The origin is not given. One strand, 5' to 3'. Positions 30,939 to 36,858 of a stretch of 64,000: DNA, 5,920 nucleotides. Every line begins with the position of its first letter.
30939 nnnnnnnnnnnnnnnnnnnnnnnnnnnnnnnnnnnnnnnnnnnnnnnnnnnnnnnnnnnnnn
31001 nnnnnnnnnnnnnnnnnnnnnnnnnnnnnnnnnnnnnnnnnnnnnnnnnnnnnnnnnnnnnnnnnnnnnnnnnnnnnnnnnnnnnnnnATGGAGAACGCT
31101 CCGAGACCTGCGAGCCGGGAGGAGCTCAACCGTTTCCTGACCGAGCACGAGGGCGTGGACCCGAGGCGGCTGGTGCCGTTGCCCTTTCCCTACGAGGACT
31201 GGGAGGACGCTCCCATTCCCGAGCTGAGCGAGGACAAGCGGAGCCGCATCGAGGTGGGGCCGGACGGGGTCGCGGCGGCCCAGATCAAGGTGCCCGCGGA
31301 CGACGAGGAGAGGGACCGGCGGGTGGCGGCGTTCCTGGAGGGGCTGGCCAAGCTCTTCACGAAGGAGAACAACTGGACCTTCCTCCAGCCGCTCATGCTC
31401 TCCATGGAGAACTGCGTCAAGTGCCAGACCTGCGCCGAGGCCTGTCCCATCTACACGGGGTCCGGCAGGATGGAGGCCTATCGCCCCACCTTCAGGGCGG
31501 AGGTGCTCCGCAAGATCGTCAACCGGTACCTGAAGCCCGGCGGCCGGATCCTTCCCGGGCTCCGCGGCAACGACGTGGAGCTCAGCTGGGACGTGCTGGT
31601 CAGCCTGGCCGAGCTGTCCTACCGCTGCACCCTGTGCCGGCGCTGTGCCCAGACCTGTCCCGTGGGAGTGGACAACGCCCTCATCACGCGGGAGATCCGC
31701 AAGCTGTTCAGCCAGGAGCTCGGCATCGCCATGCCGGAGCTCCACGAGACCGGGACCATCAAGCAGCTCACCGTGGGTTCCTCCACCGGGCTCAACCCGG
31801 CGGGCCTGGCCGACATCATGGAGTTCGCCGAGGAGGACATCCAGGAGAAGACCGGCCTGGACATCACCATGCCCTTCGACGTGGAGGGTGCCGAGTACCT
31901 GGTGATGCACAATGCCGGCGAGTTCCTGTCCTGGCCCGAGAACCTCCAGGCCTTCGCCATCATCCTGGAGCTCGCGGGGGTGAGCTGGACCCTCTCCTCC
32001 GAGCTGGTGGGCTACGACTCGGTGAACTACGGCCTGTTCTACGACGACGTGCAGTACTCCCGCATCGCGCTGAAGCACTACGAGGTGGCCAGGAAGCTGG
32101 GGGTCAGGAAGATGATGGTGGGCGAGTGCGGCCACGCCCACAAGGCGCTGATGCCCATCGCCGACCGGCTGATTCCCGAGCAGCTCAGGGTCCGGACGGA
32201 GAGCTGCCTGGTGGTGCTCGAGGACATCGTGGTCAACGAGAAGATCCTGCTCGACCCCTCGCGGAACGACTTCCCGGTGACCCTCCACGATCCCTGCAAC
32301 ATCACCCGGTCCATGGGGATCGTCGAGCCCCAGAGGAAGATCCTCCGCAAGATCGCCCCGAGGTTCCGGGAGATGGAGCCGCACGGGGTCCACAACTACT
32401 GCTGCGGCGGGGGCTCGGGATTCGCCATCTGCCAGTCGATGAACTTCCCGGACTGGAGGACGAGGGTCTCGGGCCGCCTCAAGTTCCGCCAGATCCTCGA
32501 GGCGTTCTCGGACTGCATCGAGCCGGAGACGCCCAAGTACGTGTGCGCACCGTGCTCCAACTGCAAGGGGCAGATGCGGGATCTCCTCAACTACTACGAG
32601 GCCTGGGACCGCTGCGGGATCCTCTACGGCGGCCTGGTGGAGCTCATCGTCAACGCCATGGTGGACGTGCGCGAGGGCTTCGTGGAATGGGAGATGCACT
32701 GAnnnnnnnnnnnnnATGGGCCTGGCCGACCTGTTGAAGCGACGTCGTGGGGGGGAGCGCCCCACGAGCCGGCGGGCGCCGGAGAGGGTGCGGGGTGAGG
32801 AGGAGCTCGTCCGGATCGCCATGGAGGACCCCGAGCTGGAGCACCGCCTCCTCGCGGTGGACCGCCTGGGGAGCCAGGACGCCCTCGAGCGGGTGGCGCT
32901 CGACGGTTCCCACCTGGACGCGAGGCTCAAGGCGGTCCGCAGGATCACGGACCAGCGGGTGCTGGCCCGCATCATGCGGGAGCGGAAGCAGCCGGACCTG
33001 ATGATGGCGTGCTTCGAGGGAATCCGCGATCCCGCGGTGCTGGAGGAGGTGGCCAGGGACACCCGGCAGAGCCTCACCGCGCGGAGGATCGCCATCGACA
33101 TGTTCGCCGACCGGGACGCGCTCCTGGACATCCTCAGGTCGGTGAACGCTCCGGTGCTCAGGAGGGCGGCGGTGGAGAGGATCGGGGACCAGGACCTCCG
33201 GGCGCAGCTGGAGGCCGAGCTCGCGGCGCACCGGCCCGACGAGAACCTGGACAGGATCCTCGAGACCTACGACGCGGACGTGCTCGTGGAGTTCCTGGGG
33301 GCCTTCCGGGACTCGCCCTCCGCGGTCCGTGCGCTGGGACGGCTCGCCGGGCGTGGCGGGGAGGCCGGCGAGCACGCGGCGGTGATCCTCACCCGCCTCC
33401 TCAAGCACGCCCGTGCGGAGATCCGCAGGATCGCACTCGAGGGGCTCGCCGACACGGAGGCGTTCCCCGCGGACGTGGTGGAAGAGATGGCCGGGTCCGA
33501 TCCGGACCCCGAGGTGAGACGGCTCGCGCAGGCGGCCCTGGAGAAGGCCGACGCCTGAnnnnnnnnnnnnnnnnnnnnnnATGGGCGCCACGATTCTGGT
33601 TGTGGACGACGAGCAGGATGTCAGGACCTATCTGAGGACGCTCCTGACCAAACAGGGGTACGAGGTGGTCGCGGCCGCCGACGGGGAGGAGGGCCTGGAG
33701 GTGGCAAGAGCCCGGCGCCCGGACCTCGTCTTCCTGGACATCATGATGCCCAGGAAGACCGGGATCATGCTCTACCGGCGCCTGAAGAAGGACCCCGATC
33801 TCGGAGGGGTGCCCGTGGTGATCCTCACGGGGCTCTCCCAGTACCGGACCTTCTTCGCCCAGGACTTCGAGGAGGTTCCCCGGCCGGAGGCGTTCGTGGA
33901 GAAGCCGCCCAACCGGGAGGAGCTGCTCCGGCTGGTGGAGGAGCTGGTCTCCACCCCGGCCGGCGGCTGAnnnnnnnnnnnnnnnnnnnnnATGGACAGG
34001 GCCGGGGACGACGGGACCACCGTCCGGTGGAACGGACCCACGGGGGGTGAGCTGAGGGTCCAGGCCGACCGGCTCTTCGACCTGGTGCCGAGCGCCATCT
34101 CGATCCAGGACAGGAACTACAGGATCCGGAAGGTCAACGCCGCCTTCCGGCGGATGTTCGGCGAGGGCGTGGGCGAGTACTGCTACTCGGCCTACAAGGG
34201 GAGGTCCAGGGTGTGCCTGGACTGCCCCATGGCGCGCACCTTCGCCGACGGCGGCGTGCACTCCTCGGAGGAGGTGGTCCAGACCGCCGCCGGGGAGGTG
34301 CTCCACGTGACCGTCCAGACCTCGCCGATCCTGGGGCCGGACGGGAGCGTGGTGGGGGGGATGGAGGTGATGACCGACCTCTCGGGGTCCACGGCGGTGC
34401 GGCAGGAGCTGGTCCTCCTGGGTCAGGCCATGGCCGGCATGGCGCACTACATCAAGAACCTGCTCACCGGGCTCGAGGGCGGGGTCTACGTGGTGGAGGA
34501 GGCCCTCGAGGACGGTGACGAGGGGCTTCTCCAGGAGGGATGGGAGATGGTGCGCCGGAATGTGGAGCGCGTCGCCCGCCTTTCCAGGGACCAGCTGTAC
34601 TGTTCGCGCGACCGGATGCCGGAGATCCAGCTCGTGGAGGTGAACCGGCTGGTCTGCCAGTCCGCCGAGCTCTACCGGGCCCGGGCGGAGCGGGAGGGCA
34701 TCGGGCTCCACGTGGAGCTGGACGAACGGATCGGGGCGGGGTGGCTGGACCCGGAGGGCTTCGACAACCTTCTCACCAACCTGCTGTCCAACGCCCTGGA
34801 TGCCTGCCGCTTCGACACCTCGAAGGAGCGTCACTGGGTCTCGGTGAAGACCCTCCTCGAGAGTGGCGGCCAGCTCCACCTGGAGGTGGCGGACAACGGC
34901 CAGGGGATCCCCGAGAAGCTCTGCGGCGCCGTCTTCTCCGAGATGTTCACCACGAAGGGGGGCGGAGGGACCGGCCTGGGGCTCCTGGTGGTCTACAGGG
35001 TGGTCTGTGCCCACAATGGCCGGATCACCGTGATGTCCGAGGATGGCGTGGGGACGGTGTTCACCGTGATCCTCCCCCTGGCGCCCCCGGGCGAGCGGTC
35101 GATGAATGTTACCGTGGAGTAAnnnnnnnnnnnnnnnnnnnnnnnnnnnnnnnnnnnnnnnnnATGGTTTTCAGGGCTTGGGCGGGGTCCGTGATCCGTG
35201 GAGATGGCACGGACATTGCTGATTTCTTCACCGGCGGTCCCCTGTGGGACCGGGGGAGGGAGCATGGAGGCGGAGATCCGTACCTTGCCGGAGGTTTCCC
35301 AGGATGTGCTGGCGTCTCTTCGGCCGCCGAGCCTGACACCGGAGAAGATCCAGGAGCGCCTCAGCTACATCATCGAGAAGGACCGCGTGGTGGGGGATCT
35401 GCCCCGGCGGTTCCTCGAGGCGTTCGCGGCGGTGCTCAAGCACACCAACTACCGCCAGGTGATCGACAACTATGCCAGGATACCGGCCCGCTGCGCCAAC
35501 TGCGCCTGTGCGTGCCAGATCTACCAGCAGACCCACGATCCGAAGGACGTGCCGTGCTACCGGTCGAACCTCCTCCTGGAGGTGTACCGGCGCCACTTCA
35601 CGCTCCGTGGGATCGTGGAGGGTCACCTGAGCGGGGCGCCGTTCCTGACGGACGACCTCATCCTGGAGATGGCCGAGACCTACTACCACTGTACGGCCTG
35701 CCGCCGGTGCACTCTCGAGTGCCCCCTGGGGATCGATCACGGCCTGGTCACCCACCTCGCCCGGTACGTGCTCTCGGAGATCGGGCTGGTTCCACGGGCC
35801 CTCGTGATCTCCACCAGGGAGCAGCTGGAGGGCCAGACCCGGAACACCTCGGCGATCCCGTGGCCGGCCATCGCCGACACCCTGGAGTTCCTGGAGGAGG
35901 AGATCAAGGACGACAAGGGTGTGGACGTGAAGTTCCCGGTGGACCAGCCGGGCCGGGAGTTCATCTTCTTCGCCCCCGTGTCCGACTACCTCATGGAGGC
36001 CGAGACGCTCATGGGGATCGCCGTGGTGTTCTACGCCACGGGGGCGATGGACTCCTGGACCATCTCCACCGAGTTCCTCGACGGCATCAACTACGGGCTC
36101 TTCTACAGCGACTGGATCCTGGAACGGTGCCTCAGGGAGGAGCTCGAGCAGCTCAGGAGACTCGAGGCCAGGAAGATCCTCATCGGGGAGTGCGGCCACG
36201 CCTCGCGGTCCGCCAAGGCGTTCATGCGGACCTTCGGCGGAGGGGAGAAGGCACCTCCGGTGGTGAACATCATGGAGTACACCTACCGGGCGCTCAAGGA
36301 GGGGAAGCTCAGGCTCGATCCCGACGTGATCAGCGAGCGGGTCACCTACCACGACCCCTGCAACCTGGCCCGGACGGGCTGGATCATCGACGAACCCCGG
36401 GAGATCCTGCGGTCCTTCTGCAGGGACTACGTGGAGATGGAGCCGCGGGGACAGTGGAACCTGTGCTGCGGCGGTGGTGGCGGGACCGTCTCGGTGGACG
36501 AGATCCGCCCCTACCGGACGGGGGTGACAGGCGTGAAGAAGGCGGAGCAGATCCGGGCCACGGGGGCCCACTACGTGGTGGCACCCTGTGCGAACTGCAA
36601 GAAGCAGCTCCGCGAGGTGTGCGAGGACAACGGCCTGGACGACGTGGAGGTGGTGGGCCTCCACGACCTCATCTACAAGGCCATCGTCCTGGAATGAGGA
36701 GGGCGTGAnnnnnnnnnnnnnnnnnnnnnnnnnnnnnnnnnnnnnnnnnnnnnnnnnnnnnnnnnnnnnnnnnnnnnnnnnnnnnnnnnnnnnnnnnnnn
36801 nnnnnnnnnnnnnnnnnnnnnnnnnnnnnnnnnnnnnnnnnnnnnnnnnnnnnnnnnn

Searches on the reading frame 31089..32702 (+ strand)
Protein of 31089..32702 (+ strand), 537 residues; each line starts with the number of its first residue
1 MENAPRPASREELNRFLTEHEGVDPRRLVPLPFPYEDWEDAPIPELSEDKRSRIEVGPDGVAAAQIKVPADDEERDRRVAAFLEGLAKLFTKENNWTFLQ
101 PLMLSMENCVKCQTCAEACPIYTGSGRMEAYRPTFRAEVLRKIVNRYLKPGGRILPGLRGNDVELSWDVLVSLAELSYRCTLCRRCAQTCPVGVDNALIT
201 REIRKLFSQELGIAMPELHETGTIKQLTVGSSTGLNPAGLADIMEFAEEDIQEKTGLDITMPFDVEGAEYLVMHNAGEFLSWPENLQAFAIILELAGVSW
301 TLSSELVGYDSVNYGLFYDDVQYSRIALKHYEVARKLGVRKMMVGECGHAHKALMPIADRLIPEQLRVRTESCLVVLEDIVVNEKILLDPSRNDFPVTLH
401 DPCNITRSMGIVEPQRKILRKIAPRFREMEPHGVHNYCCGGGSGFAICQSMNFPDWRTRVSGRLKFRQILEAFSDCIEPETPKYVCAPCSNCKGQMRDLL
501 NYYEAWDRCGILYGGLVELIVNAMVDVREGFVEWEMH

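Call 9: search_protein_families(library=ncbifam, proteins=[window:31089-32702:+], max_evalue=0.001)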
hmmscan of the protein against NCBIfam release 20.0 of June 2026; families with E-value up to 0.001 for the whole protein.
window:31089-32702:+ (537 aa): 17 families
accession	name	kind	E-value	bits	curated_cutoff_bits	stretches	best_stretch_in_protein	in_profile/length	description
NF045796.1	DsrK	equivalog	1.2e-102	343.9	400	1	79-527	20-438/453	sulfate reduction electron transfer complex DsrMKJOP subunit DsrK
NF045724.1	ferredox_TmcB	equivalog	8.8e-56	189.3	735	1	104-504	38-412/430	electron transfer complex ferredoxin TmcB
NF045711.1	sulf_resp_HmcF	equivalog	1.2e-48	166.1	750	1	105-522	58-447/457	sulfate respiration complex iron-sulfur protein HmcF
NF004898.0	PRK06259.1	equivalog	2e-13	49.8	385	1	382-445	364-425/488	fumarate reductase (CoM/CoB) subunit TfrB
NF045670.1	quin_L_LdhH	equivalog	5.5e-13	48.1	800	1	392-495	597-684/706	L-lactate dehydrogenase (quinone) large subunit LdhH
TIGR00273.1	TIGR00273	equivalog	6.6e-07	28.5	444.8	1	108-227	294-389/432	LutB/LldF family L-lactate oxidation iron-sulfur protein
NF008369.0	PRK11168.1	equivalog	6.7e-07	28.5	278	0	104-122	8-26/401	anaerobic glycerol-3-phosphate dehydrogenase subunit C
NF004616.0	PRK05950.1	subfamily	4.7e-06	25.9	228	0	177-208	203-234/238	succinate dehydrogenase iron-sulfur subunit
NF049975.1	2HglutDHaseYdiJ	equivalog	3.8e-05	21.6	1350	1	78-150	640-706/1018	D-2-hydroxyglutarate dehydrogenase YdiJ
NF038196.1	ferrodoxin_EFR1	subfamily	4.1e-05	23.7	75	0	100-122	178-199/242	EFR1 family ferrodoxin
NF008434.0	PRK11274.1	equivalog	4.7e-05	22.5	333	0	179-210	74-105/409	glycolate oxidase subunit GlcF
NF009226.0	PRK12576.1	equivalog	6.1e-05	22.5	344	0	174-206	204-236/317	succinate dehydrogenase/fumarate reductase iron-sulfur subunit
NF040864.1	HgcB_ferredoxin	equivalog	0.00015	21.5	99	0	102-120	9-27/93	mercury methylation ferredoxin HgcB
TIGR00384.1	dhsB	subfamily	0.00017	21.1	88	0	177-198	195-216/222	succinate dehydrogenase and fumarate reductase iron-sulfur protein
TIGR04395.1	cutC_activ_rSAM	equivalog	0.00039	19.8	360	0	102-121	49-68/309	choline TMA-lyase-activating enzyme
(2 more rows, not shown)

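Call 10: search_protein_families(library=pfam, proteins=[window:31089-32702:+], max_evalue=0.001)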
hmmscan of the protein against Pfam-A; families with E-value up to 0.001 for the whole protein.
window:31089-32702:+ (537 aa): 6 families
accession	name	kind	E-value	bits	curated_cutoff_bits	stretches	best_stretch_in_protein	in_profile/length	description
PF13183.11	Fer4_8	-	1.1e-12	48.7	27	1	106-194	2-68/68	4Fe-4S dicluster domain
PF02754.22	CCG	-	3.3e-07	30.8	20.6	1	397-497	1-85/85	Cysteine-rich domain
PF12838.12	Fer4_7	-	3.9e-07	30.9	27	0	178-194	36-52/52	4Fe-4S dicluster domain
PF13187.11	Fer4_9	-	7e-07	29.6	27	0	97-120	34-48/52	4Fe-4S dicluster domain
PF00037.32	Fer4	-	1.3e-06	28.4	21.1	0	106-120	5-19/24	4Fe-4S binding domain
PF13237.11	Fer4_10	-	4.6e-06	26.9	25.5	0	179-195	8-24/53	4Fe-4S dicluster domain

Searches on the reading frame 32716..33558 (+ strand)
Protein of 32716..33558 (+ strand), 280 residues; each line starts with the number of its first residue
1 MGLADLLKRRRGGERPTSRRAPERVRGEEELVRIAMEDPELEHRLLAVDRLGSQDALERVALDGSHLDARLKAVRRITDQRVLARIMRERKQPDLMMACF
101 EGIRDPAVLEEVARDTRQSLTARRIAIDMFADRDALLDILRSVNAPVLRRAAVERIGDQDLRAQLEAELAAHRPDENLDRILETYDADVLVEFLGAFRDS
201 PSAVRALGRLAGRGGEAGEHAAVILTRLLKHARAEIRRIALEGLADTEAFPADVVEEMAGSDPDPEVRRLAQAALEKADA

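Call 9: search_protein_families(library=ncbifam, proteins=[window:32716-33558:+], max_evalue=0.001)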
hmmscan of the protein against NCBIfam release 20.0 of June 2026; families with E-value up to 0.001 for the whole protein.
window:32716-33558:+ (280 aa): 0 families

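Call 10: search_protein_families(library=pfam, proteins=[window:32716-33558:+], max_evalue=0.001)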
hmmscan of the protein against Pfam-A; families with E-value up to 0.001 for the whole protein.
window:32716-33558:+ (280 aa): 2 families
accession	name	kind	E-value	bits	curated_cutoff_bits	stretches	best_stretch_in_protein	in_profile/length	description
PF02985.28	HEAT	-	0.00039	20.8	23.5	0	255-275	5-24/31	HEAT repeat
PF13646.12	HEAT_2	-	0.00067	20.3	27.7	1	203-276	20-88/88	HEAT repeats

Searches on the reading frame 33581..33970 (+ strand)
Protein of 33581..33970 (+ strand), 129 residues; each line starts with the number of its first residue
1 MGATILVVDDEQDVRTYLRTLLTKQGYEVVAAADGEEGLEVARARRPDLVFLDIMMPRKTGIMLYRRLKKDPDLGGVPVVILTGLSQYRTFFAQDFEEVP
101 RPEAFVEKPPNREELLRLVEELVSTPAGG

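Call 9: search_protein_families(library=ncbifam, proteins=[window:33581-33970:+], max_evalue=0.001)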
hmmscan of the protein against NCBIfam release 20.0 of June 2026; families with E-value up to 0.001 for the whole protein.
window:33581-33970:+ (129 aa): 94 families (the best 25 are shown)
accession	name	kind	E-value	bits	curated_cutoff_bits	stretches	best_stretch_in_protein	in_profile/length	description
NF045717.1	DVU0259_DivK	exception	2.5e-27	95.4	160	1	1-123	1-116/117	DVU0259 family response regulator domain-containing protein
NF045944.1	ResRegRpaBCyano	equivalog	2.4e-21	76.2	330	1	6-87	1-79/229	response regulator transcription factor RpaB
NF007135.0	PRK09581.1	equivalog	1.7e-20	73.3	474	1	1-89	1-89/457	PleD family two-component system response regulator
TIGR02154.1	PhoB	equivalog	9.2e-20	70.9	296.2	1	1-86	1-86/226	phosphate regulon transcriptional regulator PhoB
NF040534.1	resp_reg_YycF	equivalog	1.7e-17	63.5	340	1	4-84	2-79/231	response regulator YycF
NF040689.1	MtrAB_MtrA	equivalog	1.7e-16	60.2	300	1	5-115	1-105/219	MtrAB system response regulator MtrA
NF041733.1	resp_reg_CseB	equivalog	2e-16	60.1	350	1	4-83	2-78/228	two-component system response regulator CseB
NF051870.1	NAssimRespRegNtrX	equivalog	1.1e-15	57.5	600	1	4-122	3-118/452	nitrogen assimilation response regulator NtrX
NF053854.1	RespRegPhoBBctds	equivalog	1.2e-15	57.5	270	1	5-84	1-79/225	two-component system response regulator PhoB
NF008469.0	PRK11361.1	equivalog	1.2e-15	57.2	714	1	4-90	6-90/461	acetoacetate metabolism transcriptional regulator AtoC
NF008199.0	PRK10955.1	equivalog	5.6e-14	52.6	341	1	4-84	3-79/232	envelope stress response regulator transcription factor CpxR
NF033120.0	vanR_FM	exception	6.5e-14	52.1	460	1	4-74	5-75/231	vancomycin resistance response regulator transcription factor, VanR-F/VanR-M family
NF046026.1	HisKinCckACaul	equivalog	8e-14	50.7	1000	1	4-86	560-642/678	cell cycle histidine kinase CckA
NF007005.1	PRK09468.1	equivalog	1.1e-13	51.2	331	1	4-88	5-87/237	osmolarity response regulator transcription factor OmpR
NF046022.1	RespRegCpdRBruc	equivalog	2.2e-13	50.3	180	1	4-122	3-116/120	cell cycle two-component system response regulator CpdR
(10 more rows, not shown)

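Call 10: search_protein_families(library=pfam, proteins=[window:33581-33970:+], max_evalue=0.001)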
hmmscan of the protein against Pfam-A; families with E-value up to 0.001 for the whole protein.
window:33581-33970:+ (129 aa): 1 family
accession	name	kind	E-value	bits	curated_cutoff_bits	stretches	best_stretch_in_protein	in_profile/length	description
PF00072.30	Response_reg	-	2.1e-23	83.1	30.2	1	5-119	1-110/111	Response regulator receiver domain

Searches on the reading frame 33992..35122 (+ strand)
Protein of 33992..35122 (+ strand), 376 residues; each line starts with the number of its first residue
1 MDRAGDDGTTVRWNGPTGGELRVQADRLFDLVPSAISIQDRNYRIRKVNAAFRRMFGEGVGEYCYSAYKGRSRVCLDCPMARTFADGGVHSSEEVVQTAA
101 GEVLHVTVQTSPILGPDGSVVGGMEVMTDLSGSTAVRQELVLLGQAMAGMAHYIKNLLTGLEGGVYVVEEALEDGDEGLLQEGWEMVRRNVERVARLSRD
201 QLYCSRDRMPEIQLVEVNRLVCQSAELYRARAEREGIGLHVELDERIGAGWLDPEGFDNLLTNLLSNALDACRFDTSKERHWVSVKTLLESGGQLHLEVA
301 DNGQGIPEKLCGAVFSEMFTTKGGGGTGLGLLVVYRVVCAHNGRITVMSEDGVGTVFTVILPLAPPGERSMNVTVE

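Call 3: search_protein_families(library=pfam, proteins=[window:33992-35122:+], max_evalue=0.01)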
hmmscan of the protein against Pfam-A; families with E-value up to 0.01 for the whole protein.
window:33992-35122:+ (376 aa): 5 families
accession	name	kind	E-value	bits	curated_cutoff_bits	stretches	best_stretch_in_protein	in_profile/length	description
PF02518.31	HATPase_c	-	1.2e-23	84.1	26.4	1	253-364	2-110/111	Histidine kinase-, DNA gyrase B-, and HSP90-like ATPase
PF08448.16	PAS_4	-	8.4e-10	39.3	23.1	1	29-131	1-106/110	PAS fold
PF13188.13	PAS_8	-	4.2e-06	26.9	21.8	1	27-58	5-37/65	PAS domain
PF00989.32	PAS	-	3.3e-05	24.3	22.6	1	26-123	4-109/113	PAS fold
PF13426.13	PAS_9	-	0.00036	21.2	27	1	34-131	2-102/103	PAS domain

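Call 4: search_protein_families(library=ncbifam, proteins=[window:33992-35122:+], max_evalue=0.01)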
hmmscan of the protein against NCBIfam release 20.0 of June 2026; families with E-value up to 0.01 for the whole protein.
window:33992-35122:+ (376 aa): 78 families (the best 25 are shown)
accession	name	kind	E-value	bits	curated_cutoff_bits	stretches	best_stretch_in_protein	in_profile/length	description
NF008468.0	PRK11360.1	equivalog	1.4e-50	172.4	646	1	32-367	277-612/616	two-component system sensor histidine kinase AtoS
NF007688.0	PRK10364.1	equivalog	6.5e-33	114.2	479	1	136-364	233-452/460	two-component system sensor histidine kinase ZraS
NF052574.1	HisKinEspCMyxo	equivalog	9.8e-31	106.7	1200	1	81-369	349-643/785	serine histidine kinase EspC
NF047497.1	HK_LIC_12097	equivalog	1.3e-26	93.2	500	2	139-363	146-366/367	LIC_12097 family sensor histidine kinase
NF010411.0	PRK13837.1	equivalog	6.3e-26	90.6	647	1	144-366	451-678/828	two-component system VirA-like sensor kinase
NF046044.1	PnpS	equivalog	2.5e-25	89.3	400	1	24-362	56-390/390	two-component system histidine kinase PnpS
NF010076.0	PRK13557.1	subfamily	6.3e-24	84.3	631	1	138-364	158-395/540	histidine kinase famiy protein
NF046026.1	HisKinCckACaul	equivalog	4e-23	81.4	1000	1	138-368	297-537/678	cell cycle histidine kinase CckA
NF046020.1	HisKinCckABruc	equivalog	1.2e-21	76.3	1000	1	23-363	346-707/868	cell cycle histidine kinase CckA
NF033092.0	HK_WalK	equivalog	3e-20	72.4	725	1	100-363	332-594/594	cell wall metabolism sensor histidine kinase WalK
TIGR02956.1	TMAO_torS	equivalog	2.1e-18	65.9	676.5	1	215-364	537-683/967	TMAO reductase system sensor histidine kinase/response regulator TorS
NF052573.1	HisKinEspAMyxo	equivalog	4.2e-18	64.8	1400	1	20-364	252-612/755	serine histidine kinase EspA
TIGR02966.1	phoR_proteo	equivalog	6.8e-18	64.8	334.2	1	29-361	12-333/333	phosphate regulon sensor histidine kinase PhoR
TIGR02916.1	PEP_his_kin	equivalog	7.6e-18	64.4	300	1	145-362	477-679/679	XrtA/PEP-CTERM system histidine kinase PrsK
NF008298.1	PRK11086.1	subfamily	1.8e-17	63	520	1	260-363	427-525/529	DcuS/MalK family sensor histidine kinase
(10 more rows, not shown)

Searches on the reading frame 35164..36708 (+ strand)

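Call 3: search_protein_families(library=pfam, proteins=[window:35164-36708:+], max_evalue=0.01)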
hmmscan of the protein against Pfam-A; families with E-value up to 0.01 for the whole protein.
window:35164-36708:+ (514 aa): 0 families

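Call 4: search_protein_families(library=ncbifam, proteins=[window:35164-36708:+], max_evalue=0.01)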
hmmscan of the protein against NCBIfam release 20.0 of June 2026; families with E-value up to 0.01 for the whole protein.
window:35164-36708:+ (514 aa): 0 families

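Call 9: search_protein_families(library=ncbifam, proteins=[window:35198-36697:+], max_evalue=0.001)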
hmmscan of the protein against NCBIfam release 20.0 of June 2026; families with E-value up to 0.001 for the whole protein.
window:35198-36697:+ (499 aa): 8 families
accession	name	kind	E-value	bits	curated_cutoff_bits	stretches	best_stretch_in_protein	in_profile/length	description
NF045796.1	DsrK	equivalog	1.4e-82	277.7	400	1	67-498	22-437/453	sulfate reduction electron transfer complex DsrMKJOP subunit DsrK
NF045711.1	sulf_resp_HmcF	equivalog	8.8e-59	199.5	750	1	85-479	51-433/457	sulfate respiration complex iron-sulfur protein HmcF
NF045724.1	ferredox_TmcB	equivalog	3.8e-57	193.8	735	1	77-496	25-428/430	electron transfer complex ferredoxin TmcB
NF004898.0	PRK06259.1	equivalog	3.1e-23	82.2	385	1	375-496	372-488/488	fumarate reductase (CoM/CoB) subunit TfrB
NF045670.1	quin_L_LdhH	equivalog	5.6e-15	54.6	800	1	370-486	590-699/706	L-lactate dehydrogenase (quinone) large subunit LdhH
NF008369.0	PRK11168.1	equivalog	1e-10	41.1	278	1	356-476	272-385/401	anaerobic glycerol-3-phosphate dehydrogenase subunit C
TIGR03379.1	glycerol3P_GlpC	equivalog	7.5e-10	38.1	279.9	1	357-478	270-384/397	anaerobic glycerol-3-phosphate dehydrogenase subunit GlpC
NF008434.0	PRK11274.1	equivalog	2.6e-05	23.3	333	0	372-476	295-393/409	glycolate oxidase subunit GlcF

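Call 10: search_protein_families(library=pfam, proteins=[window:35198-36697:+], max_evalue=0.001)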
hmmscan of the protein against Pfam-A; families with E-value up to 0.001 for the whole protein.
window:35198-36697:+ (499 aa): 2 families
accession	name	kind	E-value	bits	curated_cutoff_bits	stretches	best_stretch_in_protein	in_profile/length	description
PF02754.22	CCG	-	2.2e-12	47.4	20.6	1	382-472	1-85/85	Cysteine-rich domain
PF13183.11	Fer4_8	-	1.7e-06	28.9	27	1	98-179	7-68/68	4Fe-4S dicluster domain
